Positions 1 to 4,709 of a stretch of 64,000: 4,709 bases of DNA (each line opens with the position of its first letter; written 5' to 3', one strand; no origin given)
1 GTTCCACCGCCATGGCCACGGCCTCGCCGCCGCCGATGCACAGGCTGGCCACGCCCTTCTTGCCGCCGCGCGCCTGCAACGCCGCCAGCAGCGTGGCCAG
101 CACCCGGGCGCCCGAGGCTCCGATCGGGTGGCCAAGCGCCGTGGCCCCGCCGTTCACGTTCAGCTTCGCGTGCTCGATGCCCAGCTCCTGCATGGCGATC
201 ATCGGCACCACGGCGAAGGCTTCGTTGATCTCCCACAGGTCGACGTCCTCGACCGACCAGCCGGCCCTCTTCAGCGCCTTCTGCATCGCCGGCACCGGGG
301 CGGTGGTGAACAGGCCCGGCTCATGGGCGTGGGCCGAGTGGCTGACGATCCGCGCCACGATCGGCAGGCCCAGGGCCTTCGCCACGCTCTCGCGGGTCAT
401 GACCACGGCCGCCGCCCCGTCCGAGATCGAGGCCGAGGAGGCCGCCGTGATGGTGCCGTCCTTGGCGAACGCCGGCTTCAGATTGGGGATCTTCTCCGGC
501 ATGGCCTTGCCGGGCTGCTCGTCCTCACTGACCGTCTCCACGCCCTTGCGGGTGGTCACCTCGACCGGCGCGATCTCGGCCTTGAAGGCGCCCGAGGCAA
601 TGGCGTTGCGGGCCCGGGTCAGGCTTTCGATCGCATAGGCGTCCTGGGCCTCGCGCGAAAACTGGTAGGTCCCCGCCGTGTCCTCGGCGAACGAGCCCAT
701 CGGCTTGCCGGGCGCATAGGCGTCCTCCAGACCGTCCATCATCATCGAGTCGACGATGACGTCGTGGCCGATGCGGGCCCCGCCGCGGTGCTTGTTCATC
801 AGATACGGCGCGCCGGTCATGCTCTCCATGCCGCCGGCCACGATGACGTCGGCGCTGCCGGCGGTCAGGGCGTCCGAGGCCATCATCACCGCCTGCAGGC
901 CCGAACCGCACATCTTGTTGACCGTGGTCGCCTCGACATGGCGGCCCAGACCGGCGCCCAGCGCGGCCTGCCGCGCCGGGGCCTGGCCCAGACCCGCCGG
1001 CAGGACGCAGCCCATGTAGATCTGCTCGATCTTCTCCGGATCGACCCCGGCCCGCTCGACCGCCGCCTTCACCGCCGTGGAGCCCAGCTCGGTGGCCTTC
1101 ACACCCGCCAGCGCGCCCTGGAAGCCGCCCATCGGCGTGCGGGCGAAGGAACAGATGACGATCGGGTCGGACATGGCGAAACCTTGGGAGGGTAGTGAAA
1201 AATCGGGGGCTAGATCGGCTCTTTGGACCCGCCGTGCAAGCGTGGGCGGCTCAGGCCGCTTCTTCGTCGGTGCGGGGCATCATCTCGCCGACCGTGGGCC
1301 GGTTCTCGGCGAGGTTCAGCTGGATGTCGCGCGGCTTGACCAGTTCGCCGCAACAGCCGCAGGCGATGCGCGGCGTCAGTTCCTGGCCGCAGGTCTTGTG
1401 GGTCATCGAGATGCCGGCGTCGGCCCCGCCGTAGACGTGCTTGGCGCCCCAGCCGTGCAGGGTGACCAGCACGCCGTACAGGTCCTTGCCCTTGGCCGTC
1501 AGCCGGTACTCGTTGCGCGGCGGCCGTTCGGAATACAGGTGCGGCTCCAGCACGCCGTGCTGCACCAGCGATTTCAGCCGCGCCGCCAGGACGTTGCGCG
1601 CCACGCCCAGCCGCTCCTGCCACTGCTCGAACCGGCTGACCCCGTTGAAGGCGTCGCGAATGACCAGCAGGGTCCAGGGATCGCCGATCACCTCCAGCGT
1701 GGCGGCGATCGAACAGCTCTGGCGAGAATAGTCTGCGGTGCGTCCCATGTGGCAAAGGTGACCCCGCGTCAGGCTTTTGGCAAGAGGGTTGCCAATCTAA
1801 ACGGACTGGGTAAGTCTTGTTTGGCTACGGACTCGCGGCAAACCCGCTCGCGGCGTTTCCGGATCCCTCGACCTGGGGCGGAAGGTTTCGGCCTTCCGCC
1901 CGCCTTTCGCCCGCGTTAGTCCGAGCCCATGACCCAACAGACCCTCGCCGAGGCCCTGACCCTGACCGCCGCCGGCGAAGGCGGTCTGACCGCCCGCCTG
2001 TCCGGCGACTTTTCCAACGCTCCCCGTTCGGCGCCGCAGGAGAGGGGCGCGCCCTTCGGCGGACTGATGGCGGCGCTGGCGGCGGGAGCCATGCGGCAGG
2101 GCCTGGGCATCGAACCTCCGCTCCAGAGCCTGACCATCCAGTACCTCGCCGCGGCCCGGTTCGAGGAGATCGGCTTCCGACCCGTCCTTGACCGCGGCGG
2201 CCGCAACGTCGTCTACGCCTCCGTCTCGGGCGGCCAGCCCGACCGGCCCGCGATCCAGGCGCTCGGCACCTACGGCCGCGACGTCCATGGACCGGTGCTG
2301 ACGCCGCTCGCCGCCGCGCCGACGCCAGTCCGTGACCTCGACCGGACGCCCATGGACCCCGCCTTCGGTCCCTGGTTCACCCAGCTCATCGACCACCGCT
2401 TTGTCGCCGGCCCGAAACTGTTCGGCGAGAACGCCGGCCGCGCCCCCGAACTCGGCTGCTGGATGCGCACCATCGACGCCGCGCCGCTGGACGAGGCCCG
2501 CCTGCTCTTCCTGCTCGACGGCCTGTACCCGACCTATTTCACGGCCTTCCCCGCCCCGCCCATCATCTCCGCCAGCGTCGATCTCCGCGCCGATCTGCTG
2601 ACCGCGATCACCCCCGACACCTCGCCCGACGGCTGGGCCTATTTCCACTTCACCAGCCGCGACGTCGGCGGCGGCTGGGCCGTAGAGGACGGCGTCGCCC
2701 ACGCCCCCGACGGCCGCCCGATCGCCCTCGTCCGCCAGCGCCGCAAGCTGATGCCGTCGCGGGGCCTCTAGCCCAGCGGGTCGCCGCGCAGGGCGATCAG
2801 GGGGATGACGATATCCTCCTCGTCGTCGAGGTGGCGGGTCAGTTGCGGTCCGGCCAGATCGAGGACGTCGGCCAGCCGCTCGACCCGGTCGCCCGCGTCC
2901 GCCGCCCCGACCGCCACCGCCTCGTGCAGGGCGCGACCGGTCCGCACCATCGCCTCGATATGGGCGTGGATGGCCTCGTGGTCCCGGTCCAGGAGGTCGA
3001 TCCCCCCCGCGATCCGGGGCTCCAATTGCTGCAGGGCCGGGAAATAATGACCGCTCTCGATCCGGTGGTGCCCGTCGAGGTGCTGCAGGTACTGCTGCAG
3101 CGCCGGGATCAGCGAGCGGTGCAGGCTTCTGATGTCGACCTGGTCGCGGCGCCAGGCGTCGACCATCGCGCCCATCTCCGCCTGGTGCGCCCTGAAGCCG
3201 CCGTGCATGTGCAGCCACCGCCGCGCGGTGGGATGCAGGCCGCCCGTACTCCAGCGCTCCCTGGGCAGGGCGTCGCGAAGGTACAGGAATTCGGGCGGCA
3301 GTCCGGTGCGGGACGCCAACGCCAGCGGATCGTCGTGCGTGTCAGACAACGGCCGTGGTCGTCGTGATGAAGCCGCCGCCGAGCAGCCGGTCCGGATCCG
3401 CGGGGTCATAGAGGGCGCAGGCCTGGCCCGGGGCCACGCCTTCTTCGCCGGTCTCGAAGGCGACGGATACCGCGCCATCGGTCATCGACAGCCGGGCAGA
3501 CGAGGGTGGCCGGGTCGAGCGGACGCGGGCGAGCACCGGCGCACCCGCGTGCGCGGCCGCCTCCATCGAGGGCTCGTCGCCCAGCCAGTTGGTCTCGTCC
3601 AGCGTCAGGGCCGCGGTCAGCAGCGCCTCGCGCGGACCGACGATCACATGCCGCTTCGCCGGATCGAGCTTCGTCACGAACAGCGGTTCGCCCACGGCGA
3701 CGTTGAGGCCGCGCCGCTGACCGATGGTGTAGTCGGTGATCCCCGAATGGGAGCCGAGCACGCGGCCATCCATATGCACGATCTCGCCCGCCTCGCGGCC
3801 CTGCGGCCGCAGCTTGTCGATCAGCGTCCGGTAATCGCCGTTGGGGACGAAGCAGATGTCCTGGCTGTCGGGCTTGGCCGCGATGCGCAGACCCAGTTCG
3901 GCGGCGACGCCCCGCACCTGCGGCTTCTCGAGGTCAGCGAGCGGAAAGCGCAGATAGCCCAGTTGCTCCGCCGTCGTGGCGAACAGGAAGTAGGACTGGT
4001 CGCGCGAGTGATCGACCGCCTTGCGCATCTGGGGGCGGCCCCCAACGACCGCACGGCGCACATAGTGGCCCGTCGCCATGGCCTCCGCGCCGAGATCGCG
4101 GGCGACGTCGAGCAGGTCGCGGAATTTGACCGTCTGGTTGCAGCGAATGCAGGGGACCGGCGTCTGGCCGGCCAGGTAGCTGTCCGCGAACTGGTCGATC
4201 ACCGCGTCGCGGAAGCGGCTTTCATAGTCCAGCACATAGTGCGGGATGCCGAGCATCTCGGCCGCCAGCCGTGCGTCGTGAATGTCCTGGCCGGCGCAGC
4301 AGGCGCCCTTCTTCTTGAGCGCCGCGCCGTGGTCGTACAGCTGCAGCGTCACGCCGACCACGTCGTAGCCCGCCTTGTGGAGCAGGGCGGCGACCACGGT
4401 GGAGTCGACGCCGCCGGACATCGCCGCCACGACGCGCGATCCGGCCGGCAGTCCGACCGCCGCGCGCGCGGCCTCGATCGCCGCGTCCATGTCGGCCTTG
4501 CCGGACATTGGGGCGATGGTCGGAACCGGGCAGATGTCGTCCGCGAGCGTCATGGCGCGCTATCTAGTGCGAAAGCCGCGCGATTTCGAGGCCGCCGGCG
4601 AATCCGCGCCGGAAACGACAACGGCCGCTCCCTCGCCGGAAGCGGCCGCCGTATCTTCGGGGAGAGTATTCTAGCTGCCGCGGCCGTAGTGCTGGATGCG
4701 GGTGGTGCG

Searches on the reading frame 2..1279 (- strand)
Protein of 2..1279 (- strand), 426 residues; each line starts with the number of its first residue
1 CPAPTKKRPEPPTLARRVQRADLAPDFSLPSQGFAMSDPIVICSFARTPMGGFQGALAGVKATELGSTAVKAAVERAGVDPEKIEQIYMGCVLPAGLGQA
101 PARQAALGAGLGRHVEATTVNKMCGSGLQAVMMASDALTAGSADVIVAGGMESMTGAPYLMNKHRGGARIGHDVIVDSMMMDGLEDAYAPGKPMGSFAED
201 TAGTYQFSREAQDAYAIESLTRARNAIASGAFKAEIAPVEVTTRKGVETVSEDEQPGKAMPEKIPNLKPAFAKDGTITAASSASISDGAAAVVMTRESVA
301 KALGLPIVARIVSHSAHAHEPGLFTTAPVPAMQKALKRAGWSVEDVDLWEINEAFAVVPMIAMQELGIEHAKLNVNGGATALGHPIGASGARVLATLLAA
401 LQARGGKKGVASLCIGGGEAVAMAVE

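Call 38: search_protein_families(library=pfam, proteins=[window:2-1279:-], max_evalue=0.00001)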
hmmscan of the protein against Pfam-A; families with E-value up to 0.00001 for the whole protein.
window:2-1279:- (426 aa): 3 families
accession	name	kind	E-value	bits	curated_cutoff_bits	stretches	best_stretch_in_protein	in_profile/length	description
PF00108.29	Thiolase_N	-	1.5e-84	283.9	26.4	1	40-298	1-260/260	Thiolase, N-terminal domain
PF02803.24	Thiolase_C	-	1.9e-44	150.7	27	1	306-426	2-122/123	Thiolase, C-terminal domain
PF22691.2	Thiolase_C_1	-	6.5e-10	39.4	28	1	311-368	3-60/144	Thiolase C-terminal domain-like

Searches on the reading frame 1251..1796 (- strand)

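Call 38: search_protein_families(library=pfam, proteins=[window:1251-1796:-], max_evalue=0.00001)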
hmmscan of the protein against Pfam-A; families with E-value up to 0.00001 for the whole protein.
window:1251-1796:- (181 aa): 1 family
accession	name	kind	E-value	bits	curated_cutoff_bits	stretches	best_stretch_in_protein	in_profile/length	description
PF01638.23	HxlR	-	2.5e-21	75.8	20.8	1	36-120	1-86/91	HxlR-like helix-turn-helix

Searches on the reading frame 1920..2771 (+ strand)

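Call 38: search_protein_families(library=pfam, proteins=[window:1920-2771:+], max_evalue=0.00001)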
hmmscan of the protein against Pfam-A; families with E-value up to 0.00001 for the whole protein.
window:1920-2771:+ (283 aa): 2 families
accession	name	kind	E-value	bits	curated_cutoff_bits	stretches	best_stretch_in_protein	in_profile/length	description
PF20789.3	4HBT_3C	-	1.3e-16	61.5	24.1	1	140-273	4-136/140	Acyl-CoA thioesterase C-terminal domain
PF13622.12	4HBT_3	-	1.6e-07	31.9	24.3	1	43-118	9-82/83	Acyl-CoA thioesterase N-terminal domain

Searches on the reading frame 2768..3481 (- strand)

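Call 38: search_protein_families(library=pfam, proteins=[window:2768-3481:-], max_evalue=0.00001)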
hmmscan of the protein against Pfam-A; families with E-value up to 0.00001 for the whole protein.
window:2768-3481:- (237 aa): 1 family
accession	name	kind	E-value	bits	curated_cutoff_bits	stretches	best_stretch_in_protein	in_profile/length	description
PF01814.28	Hemerythrin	-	2e-12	48.1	25.3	1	88-229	5-127/127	Hemerythrin HHE cation binding domain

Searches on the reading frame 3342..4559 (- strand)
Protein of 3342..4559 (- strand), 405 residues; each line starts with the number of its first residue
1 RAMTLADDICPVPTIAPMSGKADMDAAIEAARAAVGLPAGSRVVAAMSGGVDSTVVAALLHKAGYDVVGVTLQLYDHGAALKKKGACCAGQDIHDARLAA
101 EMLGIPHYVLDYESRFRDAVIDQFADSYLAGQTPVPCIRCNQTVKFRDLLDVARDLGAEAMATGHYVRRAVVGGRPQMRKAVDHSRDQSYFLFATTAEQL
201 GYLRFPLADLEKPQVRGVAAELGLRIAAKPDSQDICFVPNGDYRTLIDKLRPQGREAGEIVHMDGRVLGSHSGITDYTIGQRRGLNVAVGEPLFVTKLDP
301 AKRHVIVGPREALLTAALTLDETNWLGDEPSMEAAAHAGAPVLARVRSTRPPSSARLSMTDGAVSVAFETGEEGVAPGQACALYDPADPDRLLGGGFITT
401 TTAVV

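Call 38: search_protein_families(library=pfam, proteins=[window:3342-4559:-], max_evalue=0.00001)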
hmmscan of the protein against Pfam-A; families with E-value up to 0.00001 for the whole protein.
window:3342-4559:- (405 aa): 3 families
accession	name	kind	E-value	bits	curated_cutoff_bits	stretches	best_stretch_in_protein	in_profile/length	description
PF03054.22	tRNA_Me_trans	-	9.8e-71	238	20.6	1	42-239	2-201/202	tRNA methyl transferase HUP domain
PF20259.3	tRNA_Me_trans_M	-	1.9e-17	63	27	1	255-308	10-65/66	tRNA methyl transferase PRC-barrel domain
PF20258.4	tRNA_Me_trans_C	-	3.7e-14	53.3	20.6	1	317-398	3-77/77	Aminomethyltransferase beta-barrel domain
